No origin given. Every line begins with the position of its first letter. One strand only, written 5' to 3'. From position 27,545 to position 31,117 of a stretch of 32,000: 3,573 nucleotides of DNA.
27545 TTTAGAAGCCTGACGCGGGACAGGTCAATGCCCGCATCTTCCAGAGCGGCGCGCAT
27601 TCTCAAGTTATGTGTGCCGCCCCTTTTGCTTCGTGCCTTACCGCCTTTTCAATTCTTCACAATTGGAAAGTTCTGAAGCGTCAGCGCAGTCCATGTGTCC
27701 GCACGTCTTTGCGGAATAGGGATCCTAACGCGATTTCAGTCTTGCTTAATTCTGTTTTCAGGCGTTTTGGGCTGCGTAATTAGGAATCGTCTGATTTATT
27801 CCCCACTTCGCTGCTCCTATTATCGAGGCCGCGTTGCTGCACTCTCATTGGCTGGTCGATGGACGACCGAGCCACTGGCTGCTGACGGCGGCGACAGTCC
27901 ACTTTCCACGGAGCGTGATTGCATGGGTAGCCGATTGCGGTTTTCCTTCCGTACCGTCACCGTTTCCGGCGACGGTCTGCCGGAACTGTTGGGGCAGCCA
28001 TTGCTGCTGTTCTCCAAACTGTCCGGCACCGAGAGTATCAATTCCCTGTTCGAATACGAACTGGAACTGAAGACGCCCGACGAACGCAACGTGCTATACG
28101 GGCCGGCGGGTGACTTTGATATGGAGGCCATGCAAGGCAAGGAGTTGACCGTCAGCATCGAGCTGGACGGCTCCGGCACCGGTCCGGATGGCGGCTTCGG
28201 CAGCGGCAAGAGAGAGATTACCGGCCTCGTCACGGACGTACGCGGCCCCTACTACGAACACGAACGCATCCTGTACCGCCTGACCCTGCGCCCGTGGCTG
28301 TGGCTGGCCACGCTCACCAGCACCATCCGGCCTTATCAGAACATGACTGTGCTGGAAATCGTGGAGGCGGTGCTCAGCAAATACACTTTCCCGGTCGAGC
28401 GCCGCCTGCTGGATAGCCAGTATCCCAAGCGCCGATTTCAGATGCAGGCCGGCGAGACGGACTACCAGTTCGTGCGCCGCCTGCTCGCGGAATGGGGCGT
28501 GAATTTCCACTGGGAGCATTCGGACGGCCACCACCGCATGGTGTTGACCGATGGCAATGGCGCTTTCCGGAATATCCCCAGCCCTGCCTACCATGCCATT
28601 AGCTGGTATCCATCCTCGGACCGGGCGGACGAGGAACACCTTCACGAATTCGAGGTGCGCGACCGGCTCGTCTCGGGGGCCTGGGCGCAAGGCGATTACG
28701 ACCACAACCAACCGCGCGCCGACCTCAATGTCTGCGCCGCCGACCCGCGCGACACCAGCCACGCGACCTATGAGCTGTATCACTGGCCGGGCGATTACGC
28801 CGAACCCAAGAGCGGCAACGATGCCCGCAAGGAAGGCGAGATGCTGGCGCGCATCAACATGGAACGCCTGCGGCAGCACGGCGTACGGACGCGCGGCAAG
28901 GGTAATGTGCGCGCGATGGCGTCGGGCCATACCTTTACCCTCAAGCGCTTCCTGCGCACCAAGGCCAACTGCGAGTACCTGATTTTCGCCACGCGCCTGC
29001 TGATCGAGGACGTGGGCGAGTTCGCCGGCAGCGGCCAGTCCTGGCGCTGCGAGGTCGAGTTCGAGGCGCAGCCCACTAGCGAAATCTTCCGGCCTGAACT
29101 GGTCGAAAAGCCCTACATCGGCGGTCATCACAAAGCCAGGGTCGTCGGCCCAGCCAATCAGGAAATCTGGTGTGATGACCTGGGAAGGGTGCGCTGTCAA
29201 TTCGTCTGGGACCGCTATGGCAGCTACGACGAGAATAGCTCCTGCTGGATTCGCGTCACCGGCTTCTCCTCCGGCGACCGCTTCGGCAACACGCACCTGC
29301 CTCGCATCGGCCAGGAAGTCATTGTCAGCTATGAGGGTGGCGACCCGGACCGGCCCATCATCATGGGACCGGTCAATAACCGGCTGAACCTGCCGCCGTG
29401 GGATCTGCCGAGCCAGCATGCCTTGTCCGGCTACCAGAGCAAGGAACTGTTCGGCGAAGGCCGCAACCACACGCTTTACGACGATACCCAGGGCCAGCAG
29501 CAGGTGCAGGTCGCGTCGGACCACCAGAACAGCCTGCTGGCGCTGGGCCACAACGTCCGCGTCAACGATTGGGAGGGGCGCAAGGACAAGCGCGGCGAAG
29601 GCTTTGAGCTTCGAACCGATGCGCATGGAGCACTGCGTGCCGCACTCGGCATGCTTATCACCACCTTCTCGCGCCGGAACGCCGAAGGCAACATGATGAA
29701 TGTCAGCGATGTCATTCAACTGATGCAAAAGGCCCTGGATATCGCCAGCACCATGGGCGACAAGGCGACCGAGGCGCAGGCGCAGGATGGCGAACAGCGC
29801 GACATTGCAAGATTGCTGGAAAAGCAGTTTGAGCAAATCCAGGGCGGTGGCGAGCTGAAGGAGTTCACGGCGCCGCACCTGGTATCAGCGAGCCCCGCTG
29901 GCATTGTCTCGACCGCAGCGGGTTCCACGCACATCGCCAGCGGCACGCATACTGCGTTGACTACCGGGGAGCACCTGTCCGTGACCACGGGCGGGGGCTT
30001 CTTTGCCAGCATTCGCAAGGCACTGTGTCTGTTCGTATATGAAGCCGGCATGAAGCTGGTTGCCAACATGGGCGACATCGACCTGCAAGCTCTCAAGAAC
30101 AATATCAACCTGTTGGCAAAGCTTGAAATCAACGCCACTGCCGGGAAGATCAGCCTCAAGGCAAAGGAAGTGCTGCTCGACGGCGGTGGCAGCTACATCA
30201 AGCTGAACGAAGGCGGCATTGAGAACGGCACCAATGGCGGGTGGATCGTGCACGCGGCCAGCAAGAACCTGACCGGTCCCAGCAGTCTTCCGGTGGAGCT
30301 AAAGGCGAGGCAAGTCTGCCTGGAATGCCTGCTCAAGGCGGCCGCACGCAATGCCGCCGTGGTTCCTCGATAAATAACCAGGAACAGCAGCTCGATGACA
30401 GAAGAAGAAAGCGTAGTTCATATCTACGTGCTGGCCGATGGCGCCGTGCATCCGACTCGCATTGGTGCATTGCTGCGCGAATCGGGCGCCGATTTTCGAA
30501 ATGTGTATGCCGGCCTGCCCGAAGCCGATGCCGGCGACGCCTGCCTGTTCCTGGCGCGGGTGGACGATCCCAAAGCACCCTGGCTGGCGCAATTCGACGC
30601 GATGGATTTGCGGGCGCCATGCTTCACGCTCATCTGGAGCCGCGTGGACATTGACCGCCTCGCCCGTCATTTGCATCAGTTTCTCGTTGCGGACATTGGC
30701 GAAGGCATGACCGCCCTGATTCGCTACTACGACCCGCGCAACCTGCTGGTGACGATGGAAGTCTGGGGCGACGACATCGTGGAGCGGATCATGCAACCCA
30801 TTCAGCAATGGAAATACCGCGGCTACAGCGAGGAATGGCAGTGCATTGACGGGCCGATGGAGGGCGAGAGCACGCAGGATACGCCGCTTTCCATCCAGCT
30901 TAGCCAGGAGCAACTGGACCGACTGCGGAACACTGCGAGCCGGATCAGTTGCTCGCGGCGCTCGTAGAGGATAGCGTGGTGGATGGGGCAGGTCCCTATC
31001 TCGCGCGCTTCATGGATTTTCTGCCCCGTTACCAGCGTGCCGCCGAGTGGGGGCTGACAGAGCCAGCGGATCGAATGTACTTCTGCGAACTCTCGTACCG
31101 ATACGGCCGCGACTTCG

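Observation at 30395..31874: Adaptor and DUF3304 lipoprotein abut with no effector gene between them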

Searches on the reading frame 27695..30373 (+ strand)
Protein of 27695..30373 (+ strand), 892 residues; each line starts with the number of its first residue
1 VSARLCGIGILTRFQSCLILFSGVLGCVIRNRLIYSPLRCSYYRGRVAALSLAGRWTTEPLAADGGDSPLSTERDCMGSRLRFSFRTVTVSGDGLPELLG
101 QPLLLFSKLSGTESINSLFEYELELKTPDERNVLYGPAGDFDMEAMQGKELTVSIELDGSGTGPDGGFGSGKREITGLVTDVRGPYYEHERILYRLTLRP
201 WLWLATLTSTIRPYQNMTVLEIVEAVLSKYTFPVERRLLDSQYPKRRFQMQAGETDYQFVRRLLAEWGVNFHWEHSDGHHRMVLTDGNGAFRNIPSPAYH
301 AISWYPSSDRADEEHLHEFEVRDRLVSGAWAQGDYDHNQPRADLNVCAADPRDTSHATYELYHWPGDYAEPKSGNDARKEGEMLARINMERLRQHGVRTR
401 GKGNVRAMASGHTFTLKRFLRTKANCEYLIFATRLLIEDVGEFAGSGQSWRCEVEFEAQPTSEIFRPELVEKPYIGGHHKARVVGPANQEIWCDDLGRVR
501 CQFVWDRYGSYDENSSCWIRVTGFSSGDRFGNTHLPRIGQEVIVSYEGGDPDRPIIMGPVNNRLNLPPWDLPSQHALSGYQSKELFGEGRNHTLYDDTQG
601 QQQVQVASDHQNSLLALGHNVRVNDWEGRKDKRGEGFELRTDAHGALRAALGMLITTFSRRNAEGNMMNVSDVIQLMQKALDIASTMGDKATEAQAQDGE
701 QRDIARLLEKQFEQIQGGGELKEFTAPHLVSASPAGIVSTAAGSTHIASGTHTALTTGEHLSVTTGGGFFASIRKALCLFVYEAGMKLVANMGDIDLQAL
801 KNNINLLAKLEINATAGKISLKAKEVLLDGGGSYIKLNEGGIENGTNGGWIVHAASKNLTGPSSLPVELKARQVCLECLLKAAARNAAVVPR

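Call 3: search_protein_families(library=pfam, proteins=[window:27695-30373:+], max_evalue=0.1)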
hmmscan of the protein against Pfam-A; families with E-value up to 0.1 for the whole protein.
window:27695-30373:+ (892 aa): 6 families
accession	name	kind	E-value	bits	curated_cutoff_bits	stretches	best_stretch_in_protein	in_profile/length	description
PF05954.17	Phage_GPD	-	1e-86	291.3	30.1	1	112-439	1-303/305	Phage tail baseplate hub (GPD)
PF10106.14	DUF2345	-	2.5e-48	164.2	30.7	1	717-863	2-151/151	Uncharacterized protein conserved in bacteria (DUF2345)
PF13296.11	T6SS_Vgr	-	1e-33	116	22.4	1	583-691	1-108/108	Putative type VI secretion system Rhs element Vgr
PF04717.18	Phage_base_V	-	1.5e-10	41.7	23.8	1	494-558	12-72/75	Type VI secretion system/phage-baseplate injector OB domain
PF20093.5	DUF6484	-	7.1e-06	27.1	27.6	1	537-558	38-59/61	Domain of unknown function (DUF6484)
PF22255.2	Gp44-like_2nd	-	0.016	15.6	27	1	214-278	16-78/84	Baseplate hub protein gp44-like, second domain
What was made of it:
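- Checked: Pfam (call 3) assigns 27695-30373 to VgrG (Phage_GPD 1e-86, T6SS_Vgr, DUF2345).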

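Call 39: search_protein_families(library=ncbifam, proteins=[window:27923-30373:+], max_evalue=0.001)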
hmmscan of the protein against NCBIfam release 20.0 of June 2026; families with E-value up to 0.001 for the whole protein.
window:27923-30373:+ (816 aa): 3 families
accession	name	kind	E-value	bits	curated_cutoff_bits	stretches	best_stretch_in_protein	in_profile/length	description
TIGR03361.1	VI_Rhs_Vgr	subfamily_domain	5.1e-120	401.4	186.35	1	25-533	9-493/513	type VI secretion system tip protein TssI/VgrG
TIGR01646.1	vgr_GE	subfamily_domain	6e-105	352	121.8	1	32-534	5-479/480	type VI secretion system tip protein VgrG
NF033848.1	VgrG_rel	hypoth_equivalog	8.8e-12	44.1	275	1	418-538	389-508/547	VgrG-related protein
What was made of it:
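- On Tle1-type vgrG auxiliary T6SS effector/immunity cluster: The gene is intact at 816 aa (calls 3, 39).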

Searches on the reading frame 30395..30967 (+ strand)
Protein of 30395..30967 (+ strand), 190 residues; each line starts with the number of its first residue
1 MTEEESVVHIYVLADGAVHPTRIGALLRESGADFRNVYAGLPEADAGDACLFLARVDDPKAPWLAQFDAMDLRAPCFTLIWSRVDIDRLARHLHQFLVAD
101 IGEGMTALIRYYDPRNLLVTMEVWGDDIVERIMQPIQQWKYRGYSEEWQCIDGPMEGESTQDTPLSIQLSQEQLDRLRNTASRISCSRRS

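Call 3: search_protein_families(library=pfam, proteins=[window:30395-30967:+], max_evalue=0.1)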
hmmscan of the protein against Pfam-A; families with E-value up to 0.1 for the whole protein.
window:30395-30967:+ (190 aa): 1 family
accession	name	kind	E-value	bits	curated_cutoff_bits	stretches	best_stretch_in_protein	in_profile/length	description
PF13503.11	DUF4123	-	2.5e-22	79.7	25.8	1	10-125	1-113/119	Domain of unknown function (DUF4123)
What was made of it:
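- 30395..31254 (+): DUF4123 (Tla1-like) adaptor pseudogene, split into frames 30395-30967 and 30949-31254. Pfam DUF4123 on the N-terminal part (call 3).
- On DUF4123 T6SS adaptor (Tla1/Tap-1 type): PF13503 scores 79.7 bits against a cut-off of 25.8 on 30395-30967 (call 3).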
